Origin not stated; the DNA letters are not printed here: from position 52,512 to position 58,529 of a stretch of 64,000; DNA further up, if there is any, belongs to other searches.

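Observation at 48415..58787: Three T4SS-linked envelope proteins share dense DnaJ-type CxxCxGxG repeats in their predicted extracytoplasmic parts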

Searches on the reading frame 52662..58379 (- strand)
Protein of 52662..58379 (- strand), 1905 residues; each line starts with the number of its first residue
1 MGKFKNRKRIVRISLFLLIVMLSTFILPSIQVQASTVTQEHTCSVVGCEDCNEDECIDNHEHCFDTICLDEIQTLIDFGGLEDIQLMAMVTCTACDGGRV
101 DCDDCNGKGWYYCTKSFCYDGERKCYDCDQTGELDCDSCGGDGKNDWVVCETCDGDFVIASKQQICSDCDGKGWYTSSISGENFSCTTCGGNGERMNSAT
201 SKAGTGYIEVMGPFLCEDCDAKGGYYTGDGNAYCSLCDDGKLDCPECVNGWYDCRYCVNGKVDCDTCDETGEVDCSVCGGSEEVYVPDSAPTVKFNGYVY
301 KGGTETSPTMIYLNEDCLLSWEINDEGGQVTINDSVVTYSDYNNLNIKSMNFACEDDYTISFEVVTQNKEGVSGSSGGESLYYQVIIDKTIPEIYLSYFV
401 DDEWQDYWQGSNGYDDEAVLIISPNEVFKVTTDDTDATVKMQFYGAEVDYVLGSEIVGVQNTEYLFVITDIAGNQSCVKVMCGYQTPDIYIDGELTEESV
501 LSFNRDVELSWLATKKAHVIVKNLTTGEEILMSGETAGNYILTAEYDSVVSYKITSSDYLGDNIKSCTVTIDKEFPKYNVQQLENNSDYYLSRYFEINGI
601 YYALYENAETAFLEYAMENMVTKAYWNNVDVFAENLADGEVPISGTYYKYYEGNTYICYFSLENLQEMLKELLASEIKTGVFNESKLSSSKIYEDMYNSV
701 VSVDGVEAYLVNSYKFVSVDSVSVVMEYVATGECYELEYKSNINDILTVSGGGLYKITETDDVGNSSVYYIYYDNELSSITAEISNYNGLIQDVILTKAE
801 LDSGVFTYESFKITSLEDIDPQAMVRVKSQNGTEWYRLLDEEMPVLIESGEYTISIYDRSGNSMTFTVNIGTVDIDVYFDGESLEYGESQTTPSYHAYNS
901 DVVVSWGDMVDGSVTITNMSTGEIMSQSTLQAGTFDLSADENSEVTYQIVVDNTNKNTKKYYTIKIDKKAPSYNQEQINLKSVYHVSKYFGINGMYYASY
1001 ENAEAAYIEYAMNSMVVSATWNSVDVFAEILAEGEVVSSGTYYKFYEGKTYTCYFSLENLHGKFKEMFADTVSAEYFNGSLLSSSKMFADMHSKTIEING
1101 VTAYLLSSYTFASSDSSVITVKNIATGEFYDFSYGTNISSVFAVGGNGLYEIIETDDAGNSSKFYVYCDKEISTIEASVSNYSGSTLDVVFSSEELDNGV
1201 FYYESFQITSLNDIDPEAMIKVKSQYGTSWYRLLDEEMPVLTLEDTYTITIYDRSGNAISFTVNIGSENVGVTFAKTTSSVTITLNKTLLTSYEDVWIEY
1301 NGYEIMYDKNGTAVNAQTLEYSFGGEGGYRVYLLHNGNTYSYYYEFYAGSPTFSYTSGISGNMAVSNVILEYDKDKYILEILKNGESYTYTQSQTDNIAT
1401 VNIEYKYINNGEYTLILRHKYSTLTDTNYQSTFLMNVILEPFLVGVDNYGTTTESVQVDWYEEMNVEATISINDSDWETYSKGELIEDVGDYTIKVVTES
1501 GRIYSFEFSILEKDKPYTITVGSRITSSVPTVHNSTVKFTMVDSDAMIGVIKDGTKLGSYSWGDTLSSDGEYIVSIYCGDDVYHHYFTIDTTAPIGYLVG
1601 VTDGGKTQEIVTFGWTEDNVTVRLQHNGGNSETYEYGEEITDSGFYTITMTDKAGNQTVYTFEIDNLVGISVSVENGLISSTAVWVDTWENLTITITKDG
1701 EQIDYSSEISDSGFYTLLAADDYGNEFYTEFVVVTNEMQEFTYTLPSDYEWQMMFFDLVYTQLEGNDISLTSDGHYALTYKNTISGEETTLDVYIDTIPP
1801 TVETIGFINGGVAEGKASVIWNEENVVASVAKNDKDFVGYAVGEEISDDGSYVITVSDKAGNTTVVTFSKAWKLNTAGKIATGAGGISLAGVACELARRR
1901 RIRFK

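Call 7: search_protein_families(library=pfam, proteins=[window:52662-58379:-], max_evalue=1)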
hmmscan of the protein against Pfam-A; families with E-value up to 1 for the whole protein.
window:52662-58379:- (1905 aa): 4 families
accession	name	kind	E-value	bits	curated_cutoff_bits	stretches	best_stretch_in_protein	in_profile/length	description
PF06832.18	BiPBP_C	-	0.00026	21.3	26.8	0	1848-1868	70-90/90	Penicillin-Binding Protein C-terminus Family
PF23974.1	DUF7300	-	0.01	15.9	27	1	955-1004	8-54/65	Domain of unknown function (DUF7300)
PF02922.24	CBM_48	-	0.09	13.6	22.4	0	1619-1667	24-71/83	Carbohydrate-binding module 48 (Isoamylase N-terminal domain)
PF02337.22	Gag_p10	-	0.27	11.6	23.9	0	1218-1278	16-77/85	Retroviral GAG p10 protein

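Call 22: search_protein_families(library=ncbifam, proteins=[window:52662-58379:-], max_evalue=0.1)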
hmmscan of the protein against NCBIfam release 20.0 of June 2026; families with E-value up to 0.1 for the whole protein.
window:52662-58379:- (1905 aa): 0 families

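Call 49: find_encoding_contigs(protein=window:52662-58379:-, flank=1000, max_places=4)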
Protein window:52662-58379:- (1905 aa): 1 contig read that carries it; 1 place shown.
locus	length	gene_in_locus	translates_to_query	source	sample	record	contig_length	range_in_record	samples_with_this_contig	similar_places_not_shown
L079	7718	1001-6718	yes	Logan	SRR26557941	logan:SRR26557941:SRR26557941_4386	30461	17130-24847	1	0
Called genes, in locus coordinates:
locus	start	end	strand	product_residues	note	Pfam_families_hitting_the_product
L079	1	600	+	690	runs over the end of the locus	PF02534:T4SS-DNA_transf, PF00270:DEAD (faint), PF01935:DUF87 (faint), PF10412:TrwB_AAD_bind, PF12696:TraG-D_C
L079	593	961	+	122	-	-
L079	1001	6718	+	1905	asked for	-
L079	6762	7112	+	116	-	-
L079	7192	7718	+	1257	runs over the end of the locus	PF13927:Ig_3 (faint), PF13895:Ig_2 (faint)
